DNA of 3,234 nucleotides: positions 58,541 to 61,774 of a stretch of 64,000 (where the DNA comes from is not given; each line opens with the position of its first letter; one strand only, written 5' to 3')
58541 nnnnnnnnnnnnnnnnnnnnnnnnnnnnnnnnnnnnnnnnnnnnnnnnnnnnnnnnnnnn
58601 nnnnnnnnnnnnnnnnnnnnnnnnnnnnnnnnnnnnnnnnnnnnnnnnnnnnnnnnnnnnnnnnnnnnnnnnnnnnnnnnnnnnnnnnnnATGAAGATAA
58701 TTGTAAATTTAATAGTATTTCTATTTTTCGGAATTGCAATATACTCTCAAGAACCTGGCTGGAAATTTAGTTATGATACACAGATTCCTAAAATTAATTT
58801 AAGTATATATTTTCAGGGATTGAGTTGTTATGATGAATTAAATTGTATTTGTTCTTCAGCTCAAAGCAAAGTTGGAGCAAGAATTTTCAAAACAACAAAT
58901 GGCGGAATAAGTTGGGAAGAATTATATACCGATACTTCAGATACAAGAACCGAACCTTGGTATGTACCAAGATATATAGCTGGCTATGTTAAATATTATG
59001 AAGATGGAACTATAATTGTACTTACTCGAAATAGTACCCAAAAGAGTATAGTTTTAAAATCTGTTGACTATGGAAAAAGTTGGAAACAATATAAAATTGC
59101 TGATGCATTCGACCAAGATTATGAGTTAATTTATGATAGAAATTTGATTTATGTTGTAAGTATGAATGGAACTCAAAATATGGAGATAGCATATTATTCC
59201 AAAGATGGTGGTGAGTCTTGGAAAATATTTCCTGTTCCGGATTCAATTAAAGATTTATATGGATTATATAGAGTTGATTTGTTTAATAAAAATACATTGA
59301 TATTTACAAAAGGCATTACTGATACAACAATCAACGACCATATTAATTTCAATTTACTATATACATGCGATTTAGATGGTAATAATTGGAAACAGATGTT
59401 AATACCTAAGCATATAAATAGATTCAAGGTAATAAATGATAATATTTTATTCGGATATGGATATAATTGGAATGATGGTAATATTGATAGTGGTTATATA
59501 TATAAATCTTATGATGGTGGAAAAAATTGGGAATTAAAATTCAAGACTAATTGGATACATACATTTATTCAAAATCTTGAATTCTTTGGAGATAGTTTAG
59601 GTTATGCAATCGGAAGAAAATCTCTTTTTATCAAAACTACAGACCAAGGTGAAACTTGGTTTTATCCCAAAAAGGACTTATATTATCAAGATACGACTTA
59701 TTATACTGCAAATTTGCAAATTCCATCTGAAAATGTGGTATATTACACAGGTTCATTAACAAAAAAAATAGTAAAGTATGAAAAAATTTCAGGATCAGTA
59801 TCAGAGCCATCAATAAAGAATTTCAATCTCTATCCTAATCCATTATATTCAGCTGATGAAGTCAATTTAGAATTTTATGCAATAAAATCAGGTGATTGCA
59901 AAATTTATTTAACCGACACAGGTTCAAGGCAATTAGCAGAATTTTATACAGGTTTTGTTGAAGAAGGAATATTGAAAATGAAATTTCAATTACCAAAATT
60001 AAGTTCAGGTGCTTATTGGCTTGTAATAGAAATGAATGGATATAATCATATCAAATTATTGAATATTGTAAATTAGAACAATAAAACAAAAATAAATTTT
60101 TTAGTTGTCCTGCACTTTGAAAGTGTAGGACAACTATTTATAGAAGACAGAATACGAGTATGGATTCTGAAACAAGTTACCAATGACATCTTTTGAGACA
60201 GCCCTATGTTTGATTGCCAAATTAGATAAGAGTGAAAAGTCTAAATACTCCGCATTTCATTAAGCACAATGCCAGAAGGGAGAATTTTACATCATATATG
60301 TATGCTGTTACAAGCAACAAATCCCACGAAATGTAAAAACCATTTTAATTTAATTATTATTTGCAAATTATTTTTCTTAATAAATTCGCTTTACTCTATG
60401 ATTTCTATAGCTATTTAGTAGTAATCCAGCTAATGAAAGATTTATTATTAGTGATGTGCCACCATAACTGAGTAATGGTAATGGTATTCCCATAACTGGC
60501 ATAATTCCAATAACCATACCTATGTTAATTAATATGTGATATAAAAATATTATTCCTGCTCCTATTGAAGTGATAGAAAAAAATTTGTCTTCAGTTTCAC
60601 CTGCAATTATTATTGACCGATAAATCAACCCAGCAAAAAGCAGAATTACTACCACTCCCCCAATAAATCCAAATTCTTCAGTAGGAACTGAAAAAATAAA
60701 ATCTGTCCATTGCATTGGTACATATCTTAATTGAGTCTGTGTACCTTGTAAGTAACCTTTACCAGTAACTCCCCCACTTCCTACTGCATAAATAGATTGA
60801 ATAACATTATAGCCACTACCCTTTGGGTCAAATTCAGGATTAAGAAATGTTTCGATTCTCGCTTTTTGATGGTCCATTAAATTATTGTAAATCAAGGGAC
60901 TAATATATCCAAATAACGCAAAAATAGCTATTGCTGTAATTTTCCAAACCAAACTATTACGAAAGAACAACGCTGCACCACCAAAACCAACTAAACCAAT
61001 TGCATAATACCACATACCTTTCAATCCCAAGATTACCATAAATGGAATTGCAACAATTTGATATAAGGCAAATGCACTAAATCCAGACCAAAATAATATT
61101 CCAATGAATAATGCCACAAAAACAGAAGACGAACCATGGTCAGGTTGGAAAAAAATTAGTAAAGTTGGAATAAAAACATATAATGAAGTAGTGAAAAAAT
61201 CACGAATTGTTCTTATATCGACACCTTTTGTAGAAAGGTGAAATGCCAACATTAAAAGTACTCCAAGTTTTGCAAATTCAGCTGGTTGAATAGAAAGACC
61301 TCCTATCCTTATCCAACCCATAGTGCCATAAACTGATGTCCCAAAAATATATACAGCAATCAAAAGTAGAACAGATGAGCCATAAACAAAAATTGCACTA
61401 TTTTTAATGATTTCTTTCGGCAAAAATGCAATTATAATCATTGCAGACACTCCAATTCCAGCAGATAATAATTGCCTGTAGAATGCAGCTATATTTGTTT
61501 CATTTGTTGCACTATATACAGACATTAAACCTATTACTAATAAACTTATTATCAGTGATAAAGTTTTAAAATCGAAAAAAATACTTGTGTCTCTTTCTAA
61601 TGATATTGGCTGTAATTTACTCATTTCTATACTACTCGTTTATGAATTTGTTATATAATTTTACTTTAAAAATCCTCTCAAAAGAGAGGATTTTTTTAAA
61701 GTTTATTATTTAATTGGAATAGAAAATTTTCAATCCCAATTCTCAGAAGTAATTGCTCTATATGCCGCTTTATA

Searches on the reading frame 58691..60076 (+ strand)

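Call 74: search_protein_families(library=pfam, proteins=[window:58691-60076:+], max_evalue=0.0001)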
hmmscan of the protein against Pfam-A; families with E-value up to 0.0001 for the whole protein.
window:58691-60076:+ (461 aa): 4 families
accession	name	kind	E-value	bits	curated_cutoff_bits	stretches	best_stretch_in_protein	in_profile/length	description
PF15902.12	Sortilin-Vps10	-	6.8e-10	38.7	33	0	64-138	378-438/446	Sortilin, neurotensin receptor 3,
PF02012.26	BNR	-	2.5e-09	36.2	27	0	168-178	1-11/12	BNR/Asp-box repeat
PF14870.12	PSII_BNR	-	8e-07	29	27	0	227-315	216-301/303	Photosynthesis system II assembly factor YCF48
PF13088.12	BNR_2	-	2.7e-06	27.4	31.4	0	18-143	86-210/277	BNR repeat-like domain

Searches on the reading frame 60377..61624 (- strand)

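Call 74: search_protein_families(library=pfam, proteins=[window:60377-61624:-], max_evalue=0.0001)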
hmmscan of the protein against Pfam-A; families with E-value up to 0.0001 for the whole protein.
window:60377-61624:- (415 aa): 1 family
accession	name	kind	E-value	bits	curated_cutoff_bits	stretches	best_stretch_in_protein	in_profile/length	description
PF01098.24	FTSW_RODA_SPOVE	-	2.7e-86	290.2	26.4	2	214-408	162-353/356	Cell cycle protein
